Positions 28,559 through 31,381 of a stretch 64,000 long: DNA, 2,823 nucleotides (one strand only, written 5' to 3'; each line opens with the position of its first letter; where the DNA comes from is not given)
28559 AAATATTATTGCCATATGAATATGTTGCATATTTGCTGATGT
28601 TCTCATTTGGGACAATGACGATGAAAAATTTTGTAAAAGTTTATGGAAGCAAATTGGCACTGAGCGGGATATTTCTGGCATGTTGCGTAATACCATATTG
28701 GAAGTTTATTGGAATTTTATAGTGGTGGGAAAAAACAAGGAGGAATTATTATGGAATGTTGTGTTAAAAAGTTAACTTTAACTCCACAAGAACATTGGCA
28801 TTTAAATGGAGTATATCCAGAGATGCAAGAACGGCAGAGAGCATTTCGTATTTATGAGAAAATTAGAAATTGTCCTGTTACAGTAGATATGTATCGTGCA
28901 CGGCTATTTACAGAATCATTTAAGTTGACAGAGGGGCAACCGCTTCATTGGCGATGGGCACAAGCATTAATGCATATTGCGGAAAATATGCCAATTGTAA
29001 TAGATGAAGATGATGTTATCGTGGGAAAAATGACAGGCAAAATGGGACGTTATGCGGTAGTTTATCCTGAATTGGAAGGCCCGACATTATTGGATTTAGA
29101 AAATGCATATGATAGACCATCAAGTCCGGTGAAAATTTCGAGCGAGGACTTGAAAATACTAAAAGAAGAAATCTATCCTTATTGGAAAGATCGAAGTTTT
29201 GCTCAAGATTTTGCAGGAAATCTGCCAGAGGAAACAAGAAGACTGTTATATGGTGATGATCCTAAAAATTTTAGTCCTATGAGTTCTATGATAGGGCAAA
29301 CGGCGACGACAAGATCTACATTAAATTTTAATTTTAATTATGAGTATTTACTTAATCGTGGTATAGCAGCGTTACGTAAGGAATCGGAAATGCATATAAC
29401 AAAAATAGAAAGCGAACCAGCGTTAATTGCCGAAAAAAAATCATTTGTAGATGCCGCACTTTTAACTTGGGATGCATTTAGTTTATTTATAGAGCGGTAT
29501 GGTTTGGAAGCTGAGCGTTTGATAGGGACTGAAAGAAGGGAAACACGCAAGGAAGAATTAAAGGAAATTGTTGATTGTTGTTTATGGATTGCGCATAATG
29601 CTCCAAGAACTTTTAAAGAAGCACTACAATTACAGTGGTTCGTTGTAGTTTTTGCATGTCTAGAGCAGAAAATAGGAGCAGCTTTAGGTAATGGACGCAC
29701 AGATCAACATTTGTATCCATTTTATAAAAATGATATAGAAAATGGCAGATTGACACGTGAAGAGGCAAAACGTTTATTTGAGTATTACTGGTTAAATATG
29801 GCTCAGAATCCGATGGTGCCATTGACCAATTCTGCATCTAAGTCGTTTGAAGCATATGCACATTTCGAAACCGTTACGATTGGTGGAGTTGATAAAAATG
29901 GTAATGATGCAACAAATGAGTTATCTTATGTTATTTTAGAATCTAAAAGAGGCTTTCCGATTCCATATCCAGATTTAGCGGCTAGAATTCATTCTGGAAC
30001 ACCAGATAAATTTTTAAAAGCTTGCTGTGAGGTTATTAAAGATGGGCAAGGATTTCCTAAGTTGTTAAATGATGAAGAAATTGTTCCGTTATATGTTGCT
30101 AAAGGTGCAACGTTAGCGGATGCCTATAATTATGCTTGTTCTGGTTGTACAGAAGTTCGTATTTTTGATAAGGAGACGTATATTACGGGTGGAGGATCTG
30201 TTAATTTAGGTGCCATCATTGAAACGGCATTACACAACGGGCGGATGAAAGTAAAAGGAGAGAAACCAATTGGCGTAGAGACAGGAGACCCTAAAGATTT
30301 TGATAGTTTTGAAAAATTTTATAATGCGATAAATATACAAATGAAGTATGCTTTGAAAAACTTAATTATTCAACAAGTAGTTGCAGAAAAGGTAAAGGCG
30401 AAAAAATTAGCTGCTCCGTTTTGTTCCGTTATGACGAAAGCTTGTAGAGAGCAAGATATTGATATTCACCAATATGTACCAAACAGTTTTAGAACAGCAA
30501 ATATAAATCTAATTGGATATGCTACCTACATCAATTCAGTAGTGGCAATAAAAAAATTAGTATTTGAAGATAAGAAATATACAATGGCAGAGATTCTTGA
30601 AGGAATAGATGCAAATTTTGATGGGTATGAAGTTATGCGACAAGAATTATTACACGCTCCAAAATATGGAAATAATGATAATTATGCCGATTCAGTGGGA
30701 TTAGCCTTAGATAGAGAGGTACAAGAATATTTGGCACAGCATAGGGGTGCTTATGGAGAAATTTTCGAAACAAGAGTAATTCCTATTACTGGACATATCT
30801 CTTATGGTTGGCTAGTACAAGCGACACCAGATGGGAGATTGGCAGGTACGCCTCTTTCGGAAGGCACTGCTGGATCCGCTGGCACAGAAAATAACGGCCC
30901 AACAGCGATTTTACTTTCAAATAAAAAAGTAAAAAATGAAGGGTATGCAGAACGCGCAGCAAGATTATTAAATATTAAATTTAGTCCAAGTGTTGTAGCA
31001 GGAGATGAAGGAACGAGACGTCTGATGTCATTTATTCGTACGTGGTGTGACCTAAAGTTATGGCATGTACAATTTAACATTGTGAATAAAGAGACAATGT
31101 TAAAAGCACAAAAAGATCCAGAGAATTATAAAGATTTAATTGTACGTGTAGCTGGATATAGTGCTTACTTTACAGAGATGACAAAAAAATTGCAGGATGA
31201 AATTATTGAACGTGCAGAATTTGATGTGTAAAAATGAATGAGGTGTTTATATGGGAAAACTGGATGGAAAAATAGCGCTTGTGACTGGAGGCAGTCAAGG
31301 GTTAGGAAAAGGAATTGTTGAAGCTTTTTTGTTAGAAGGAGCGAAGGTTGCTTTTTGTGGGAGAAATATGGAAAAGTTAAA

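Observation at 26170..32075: AT-rich island encoding an orphan glycyl-radical eliminase with an anion permease, an SDR and LysR, but no activating enzyme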

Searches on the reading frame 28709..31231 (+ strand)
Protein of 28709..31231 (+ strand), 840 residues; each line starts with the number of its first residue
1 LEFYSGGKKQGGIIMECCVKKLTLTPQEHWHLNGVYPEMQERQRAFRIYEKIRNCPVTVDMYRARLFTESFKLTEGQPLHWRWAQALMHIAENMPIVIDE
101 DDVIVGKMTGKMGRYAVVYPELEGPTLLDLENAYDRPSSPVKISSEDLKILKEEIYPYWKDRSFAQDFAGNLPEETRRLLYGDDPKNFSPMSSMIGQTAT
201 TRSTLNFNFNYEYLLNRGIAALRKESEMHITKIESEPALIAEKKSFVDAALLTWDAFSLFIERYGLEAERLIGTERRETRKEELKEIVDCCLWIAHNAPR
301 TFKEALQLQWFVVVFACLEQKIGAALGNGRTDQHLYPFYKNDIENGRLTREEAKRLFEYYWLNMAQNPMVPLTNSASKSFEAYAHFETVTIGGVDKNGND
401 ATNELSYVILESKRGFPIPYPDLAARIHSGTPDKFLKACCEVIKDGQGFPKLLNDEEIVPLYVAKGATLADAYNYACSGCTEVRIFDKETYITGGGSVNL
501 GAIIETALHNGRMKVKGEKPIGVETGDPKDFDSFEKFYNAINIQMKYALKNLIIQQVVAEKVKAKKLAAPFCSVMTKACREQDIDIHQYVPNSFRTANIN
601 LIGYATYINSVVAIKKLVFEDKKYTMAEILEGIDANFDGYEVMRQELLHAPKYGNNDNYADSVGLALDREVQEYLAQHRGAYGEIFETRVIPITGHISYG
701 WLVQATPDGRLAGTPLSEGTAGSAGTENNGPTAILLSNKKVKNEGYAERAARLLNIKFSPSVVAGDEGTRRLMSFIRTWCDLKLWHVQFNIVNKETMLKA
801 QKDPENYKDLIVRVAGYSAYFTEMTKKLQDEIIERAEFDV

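Call 4: search_protein_families(library=pfam, proteins=[window:28709-31231:+])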
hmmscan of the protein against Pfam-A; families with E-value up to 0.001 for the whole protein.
window:28709-31231:+ (840 aa): 2 families
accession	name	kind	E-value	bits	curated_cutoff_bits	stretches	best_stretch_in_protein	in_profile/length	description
PF02901.20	PFL-like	-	4.8e-161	538.1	24.3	1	56-700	19-647/647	Pyruvate formate lyase-like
PF01228.26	Gly_radical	-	5.8e-27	94.7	22.2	1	717-822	2-106/106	Glycine radical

Key codons in window coordinates:
- Arg188, 29312-29314.
- Asn192, 29324-29326.
- Phe372, 29864-29866.
- Cys466, 30146-30148.
- Glu468, 30152-30154.
- Arg675, 30773-30775.
- Ile679, 30785-30787.
- Gly802, 31154-31156. Pfam PFL-like plus Gly_radical (call 4).

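Call 5: search_protein_families(library=ncbifam, proteins=[window:28709-31231:+], max_evalue=0.00001)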
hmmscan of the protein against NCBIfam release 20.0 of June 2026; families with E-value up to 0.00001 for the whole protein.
window:28709-31231:+ (840 aa): 12 families
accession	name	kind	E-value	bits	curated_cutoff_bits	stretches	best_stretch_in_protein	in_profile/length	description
NF048011.1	SfplDhtHpsGDes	equivalog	1.2e-298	993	1000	1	39-839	20-820/821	(2S)-3-sulfopropanediol dehydratase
TIGR01774.1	PFL2-3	subfamily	2e-176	588.6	678.2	1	53-838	14-784/786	formate C-acetyltransferase/glycerol dehydratase family glycyl radical enzyme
NF043068.1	glycl_HYPD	equivalog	5e-164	547.4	1100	1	46-838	5-782/784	trans-4-hydroxy-L-proline dehydratase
TIGR04394.1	choline_CutC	equivalog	1.3e-145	486.9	1050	1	44-836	4-784/789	choline trimethylamine-lyase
NF007437.0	PRK09983.1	equivalog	2.6e-126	422.7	1109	1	56-838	16-763/765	formate C-acetyltransferase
NF048009.1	SfplDhtHpfGKleb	equivalog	3.9e-125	418.9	1000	1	44-838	27-822/824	(2S)-3-sulfopropanediol dehydratase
NF033718.1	indole_decarb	equivalog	1.9e-110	370.5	1100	3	144-642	158-648/868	indoleacetate decarboxylase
NF033715.1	glycyl_HPDL_Lrg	equivalog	1.6e-99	334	1150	2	202-639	227-679/901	4-hydroxyphenylacetate decarboxylase large subunit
TIGR01255.1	pyr_form_ly_1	equivalog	6.2e-27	94.4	994.2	1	301-836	235-739/744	formate C-acetyltransferase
NF038360.1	rad_fix_GrcA3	exception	1e-15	57.5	158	1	772-836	9-73/78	autonomous glycyl radical cofactor GrcA3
NF008341.1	PRK11127.1-1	equivalog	2.1e-11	43.7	145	1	784-836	23-75/80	autonomous glycyl radical cofactor GrcA2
TIGR04365.1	spare_glycyl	equivalog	1.6e-07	31.7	170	1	786-836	71-121/126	autonomous glycyl radical cofactor GrcA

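Call 6: search_solved_structures(query=window:28709-31231:+, max_evalue=1e-10)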
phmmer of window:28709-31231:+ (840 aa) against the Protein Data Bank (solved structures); distinct sequences matched with E-value up to 1e-10: 35.
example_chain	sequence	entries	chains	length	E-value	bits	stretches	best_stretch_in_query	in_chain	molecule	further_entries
5ymr_B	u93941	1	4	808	3.2e-230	769.9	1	42-840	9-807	Formate acetyltransferase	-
7kq3_A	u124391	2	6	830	3.7e-224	749.8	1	40-838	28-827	Isethionate sulfite-lyase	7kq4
6lon_B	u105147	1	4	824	6e-224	749.1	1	18-837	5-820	PFL2/glycerol dehydratase family glycyl radical enzyme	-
6vxc_A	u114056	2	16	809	1.4e-135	456.8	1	28-837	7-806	Trans-4-hydroxy-L-proline dehydratase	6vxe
9f3w_A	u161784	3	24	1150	5.4e-135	454.9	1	48-836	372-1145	Choline trimethylamine-lyase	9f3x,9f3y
8id1_A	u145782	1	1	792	6.4e-129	434.8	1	41-836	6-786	Formate C-acetyltransferase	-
5a0u_A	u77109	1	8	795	3.1e-125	422.6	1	49-836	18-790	CHOLINE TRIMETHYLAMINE LYASE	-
5a0z_A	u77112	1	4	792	3.5e-125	422.4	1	49-836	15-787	CHOLINE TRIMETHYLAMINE LYASE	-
9ht9_A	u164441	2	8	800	3.4e-122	412.6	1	56-836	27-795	Choline trimethylamine-lyase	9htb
5fay_A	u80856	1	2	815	3.4e-122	412.6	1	56-836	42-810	Choline trimethylamine-lyase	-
6vue_A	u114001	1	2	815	3.6e-122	412.5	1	56-836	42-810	Choline trimethylamine-lyase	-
9r0v_A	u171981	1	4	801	3.8e-122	412.4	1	57-836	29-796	Choline trimethylamine-lyase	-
5fau_A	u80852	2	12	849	4.8e-122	412.1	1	57-836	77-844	Choline trimethylamine-lyase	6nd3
1r8w_A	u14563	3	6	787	5.3e-122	411.9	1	48-837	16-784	glycerol dehydratase | B12-independent glycerol dehydratase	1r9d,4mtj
5fav_A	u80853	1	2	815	9.4e-122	411.1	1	56-836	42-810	Choline trimethylamine-lyase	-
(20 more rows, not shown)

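Call 8: find_encoding_contigs(protein=window:28751-31231:+, flank=10000, max_places=10)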
Protein window:28751-31231:+ (826 aa): 24 contigs read that carry it; 3 places shown.
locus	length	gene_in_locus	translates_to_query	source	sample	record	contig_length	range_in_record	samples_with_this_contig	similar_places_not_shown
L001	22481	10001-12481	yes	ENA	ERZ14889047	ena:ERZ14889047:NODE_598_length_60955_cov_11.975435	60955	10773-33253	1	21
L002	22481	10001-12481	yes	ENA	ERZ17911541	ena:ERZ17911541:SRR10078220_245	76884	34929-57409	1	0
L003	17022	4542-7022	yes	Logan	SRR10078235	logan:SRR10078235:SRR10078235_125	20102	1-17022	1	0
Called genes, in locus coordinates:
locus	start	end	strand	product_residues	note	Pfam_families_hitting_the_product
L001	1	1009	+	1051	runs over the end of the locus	PF04313:HSDR_N, PF04851:ResIII, PF18766:SWI2_SNF2, PF22679:T1R_D3-like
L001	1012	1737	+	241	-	PF01863:YgjP-like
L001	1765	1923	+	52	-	-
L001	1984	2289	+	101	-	-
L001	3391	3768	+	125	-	PF01325:Fe_dep_repress, PF12802:MarR_2 (faint), PF02742:Fe_dep_repr_C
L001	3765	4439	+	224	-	-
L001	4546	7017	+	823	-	PF00133:tRNA-synt_1, PF01406:tRNA-synt_1e (faint), PF09334:tRNA-synt_1g, PF13603:tRNA-synt_1_2, PF00133:tRNA-synt_1, PF09334:tRNA-synt_1g, PF08264:Anticodon_1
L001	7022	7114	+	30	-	-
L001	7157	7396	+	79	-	-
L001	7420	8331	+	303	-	PF00126:HTH_1, PF03466:LysR_substrate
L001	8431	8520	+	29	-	-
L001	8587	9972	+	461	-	PF00939:Na_sulph_symp, PF03600:CitMHS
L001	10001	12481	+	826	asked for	PF02901:PFL-like, PF01228:Gly_radical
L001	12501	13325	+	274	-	PF00106:adh_short, PF08659:KR (weak), PF13561:adh_short_C2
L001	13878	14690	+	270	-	PF00149:Metallophos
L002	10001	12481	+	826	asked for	PF02901:PFL-like, PF01228:Gly_radical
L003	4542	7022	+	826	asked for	PF02901:PFL-like, PF01228:Gly_radical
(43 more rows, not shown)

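Call 9: find_homologous_proteins(query=window:28751-31231:+, max_evalue=1e-50)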
Query window:28751-31231:+ (826 aa): 1909 proteins with E <= 1e-50 among 8000 candidates; the best 120 are listed.
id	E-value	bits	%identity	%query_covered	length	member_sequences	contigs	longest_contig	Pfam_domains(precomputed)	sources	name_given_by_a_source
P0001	0.0e+0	1891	99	100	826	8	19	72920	PF02901.21,PF01228.27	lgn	-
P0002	0.0e+0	1086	57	100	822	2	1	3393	PF02901.21,PF01228.27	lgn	-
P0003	0.0e+0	1079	56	100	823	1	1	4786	PF02901.21,PF01228.27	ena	-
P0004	0.0e+0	1063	56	100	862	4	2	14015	PF02901.21,PF01228.27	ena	-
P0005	0.0e+0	1061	55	100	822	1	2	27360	PF02901.21,PF01228.27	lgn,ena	-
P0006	0.0e+0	1058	56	100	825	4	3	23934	PF02901.21,PF01228.27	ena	-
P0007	0.0e+0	1057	55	100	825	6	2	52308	PF02901.21,PF01228.27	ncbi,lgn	-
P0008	0.0e+0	1054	55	100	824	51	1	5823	PF02901.21,PF01228.27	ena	-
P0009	0.0e+0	1054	56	99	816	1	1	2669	PF02901.21,PF01228.27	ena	-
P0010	0.0e+0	1053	55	100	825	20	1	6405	PF02901.21,PF01228.27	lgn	-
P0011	0.0e+0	1051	56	100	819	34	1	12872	PF02901.21,PF01228.27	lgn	-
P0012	0.0e+0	1050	56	99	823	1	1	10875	PF02901.21,PF01228.27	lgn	-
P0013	0.0e+0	1049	55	100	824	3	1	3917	PF02901.21,PF01228.27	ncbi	ncbi:MAG: glycyl radical protein [Peptococcaceae bacterium]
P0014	0.0e+0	1048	55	100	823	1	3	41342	PF02901.21,PF01228.27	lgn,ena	-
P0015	0.0e+0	1048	57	97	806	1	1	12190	PF02901.21,PF01228.27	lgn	-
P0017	0.0e+0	1047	56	99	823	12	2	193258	PF02901.21,PF01228.27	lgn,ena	-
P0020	0.0e+0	1038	55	100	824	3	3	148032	PF02901.21,PF01228.27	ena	-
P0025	0.0e+0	1021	54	99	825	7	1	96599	PF02901.21,PF01228.27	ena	-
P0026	0.0e+0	1020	53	99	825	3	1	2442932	PF02901.21,PF01228.27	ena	-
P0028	4.7e-296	1003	53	99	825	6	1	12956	PF02901.21,PF01228.27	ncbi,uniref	ncbi:(2S)-3-sulfopropanediol dehydratase [Gordonibacter sp.]|uniref:(2S)-3-sulfopropanediol dehydrat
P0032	6.3e-281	953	51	100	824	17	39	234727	PF02901.21,PF01228.27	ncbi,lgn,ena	-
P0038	8.8e-261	886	48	100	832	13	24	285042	PF02901.21,PF01228.27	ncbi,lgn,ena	-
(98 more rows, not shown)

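Call 11: find_encoding_contigs(protein=P0017, flank=8000, max_places=2)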
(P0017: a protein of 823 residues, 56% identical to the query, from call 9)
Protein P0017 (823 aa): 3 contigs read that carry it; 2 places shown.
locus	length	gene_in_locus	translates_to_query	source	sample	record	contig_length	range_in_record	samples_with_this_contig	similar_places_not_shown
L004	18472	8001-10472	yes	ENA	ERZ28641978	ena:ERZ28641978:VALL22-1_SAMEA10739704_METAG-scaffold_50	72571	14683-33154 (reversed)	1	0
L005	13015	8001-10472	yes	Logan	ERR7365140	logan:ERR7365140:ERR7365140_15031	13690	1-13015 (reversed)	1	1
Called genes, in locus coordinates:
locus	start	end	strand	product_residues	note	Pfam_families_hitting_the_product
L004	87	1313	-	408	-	PF00512:HisKA, PF02518:HATPase_c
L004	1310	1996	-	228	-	PF00072:Response_reg, PF00486:Trans_reg_C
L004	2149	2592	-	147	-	PF01592:NifU_N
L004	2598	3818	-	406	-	PF00266:Aminotran_5, PF01212:Beta_elim_lyase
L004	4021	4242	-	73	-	-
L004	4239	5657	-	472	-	PF00501:AMP-binding, PF13193:AMP-binding_C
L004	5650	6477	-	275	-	PF04294:VanW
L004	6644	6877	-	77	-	PF01084:Ribosomal_S18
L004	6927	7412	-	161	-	PF00436:SSB, PF22657:SSB_1 (weak)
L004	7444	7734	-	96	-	PF01250:Ribosomal_S6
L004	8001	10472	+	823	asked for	PF02901:PFL-like, PF01228:Gly_radical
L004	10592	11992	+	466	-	PF00939:Na_sulph_symp, PF03600:CitMHS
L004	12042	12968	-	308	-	PF00126:HTH_1, PF03466:LysR_substrate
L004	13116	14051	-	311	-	PF04055:Radical_SAM, PF12838:Fer4_7, PF13237:Fer4_10 (weak), PF13187:Fer4_9 (weak), PF14697:Fer4_21 (weak), PF00037:Fer4 (weak), PF12837:Fer4_6 (weak), PF13353:Fer4_12 (weak), +2 more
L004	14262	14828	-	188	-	PF02525:Flavodoxin_2, PF03358:FMN_red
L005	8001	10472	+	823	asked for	PF02901:PFL-like, PF01228:Gly_radical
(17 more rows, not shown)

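Call 12: find_encoding_contigs(protein=P0007, flank=8000, max_places=2)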
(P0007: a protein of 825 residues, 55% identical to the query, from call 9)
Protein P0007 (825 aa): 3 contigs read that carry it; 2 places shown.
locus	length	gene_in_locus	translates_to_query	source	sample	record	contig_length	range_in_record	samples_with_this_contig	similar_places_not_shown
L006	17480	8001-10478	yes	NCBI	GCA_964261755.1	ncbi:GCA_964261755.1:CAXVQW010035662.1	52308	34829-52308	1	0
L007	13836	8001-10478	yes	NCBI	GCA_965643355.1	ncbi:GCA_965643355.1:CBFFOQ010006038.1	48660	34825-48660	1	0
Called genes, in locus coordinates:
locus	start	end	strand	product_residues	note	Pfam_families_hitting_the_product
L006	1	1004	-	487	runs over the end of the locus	PF00512:HisKA, PF02518:HATPase_c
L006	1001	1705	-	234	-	PF00072:Response_reg, PF00486:Trans_reg_C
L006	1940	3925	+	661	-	PF03781:FGE-sulfatase, PF00756:Esterase (faint), PF01738:DLH, PF00326:Peptidase_S9 (faint), PF02230:Abhydrolase_2 (weak)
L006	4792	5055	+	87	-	-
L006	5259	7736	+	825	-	PF02901:PFL-like, PF01228:Gly_radical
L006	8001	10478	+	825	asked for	PF02901:PFL-like, PF01228:Gly_radical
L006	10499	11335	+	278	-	PF00106:adh_short, PF08659:KR, PF23441:SDR (faint), PF13561:adh_short_C2, PF00106:adh_short, PF13561:adh_short_C2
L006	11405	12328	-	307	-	PF00126:HTH_1, PF03466:LysR_substrate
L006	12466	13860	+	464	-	PF00939:Na_sulph_symp, PF03600:CitMHS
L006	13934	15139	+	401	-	PF13347:MFS_2 (weak), PF00083:Sugar_tr (weak), PF07690:MFS_1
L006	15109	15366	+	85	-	-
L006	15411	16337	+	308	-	PF12838:Fer4_7, PF13237:Fer4_10, PF13187:Fer4_9 (weak), PF14697:Fer4_21 (weak), PF00037:Fer4, PF12797:Fer4_2 (weak), PF12837:Fer4_6 (weak), PF04055:Radical_SAM, +3 more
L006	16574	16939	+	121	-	-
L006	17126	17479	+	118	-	?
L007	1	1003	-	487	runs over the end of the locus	PF00512:HisKA, PF02518:HATPase_c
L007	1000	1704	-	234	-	PF00072:Response_reg, PF00486:Trans_reg_C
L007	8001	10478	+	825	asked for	PF02901:PFL-like, PF01228:Gly_radical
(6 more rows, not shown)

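Call 13: find_encoding_contigs(protein=P0026, flank=8000, max_places=2)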
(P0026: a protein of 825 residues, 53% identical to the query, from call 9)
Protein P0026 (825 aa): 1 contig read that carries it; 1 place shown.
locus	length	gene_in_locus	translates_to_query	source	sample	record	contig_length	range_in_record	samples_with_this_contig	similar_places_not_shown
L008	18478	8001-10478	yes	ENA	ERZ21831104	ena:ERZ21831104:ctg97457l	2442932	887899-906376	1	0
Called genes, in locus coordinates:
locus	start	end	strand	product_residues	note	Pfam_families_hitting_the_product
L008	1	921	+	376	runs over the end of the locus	PF00072:Response_reg, PF01339:CheB_methylest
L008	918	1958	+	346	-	-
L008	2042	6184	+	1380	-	PF00072:Response_reg, PF00989:PAS (faint), PF08448:PAS_4 (faint), PF00512:HisKA, PF02518:HATPase_c, PF00072:Response_reg, PF01627:Hpt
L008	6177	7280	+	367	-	PF00072:Response_reg, PF13487:HD_5, PF01966:HD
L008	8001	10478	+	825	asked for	PF02901:PFL-like, PF01228:Gly_radical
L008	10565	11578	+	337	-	PF03480:DctP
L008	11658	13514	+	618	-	PF04290:DctQ, PF06808:DctM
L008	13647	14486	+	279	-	PF00106:adh_short, PF08659:KR, PF13561:adh_short_C2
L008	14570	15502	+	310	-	PF13484:Fer4_16 (faint), PF00037:Fer4 (faint), PF12838:Fer4_7 (weak), PF13187:Fer4_9 (weak), PF13237:Fer4_10 (weak), PF14697:Fer4_21 (weak), PF13353:Fer4_12 (weak), PF04055:Radical_SAM, +2 more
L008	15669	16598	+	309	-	PF00126:HTH_1, PF03466:LysR_substrate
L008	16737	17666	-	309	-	PF00152:tRNA-synt_2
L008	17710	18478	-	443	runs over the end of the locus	PF00850:Hist_deacetyl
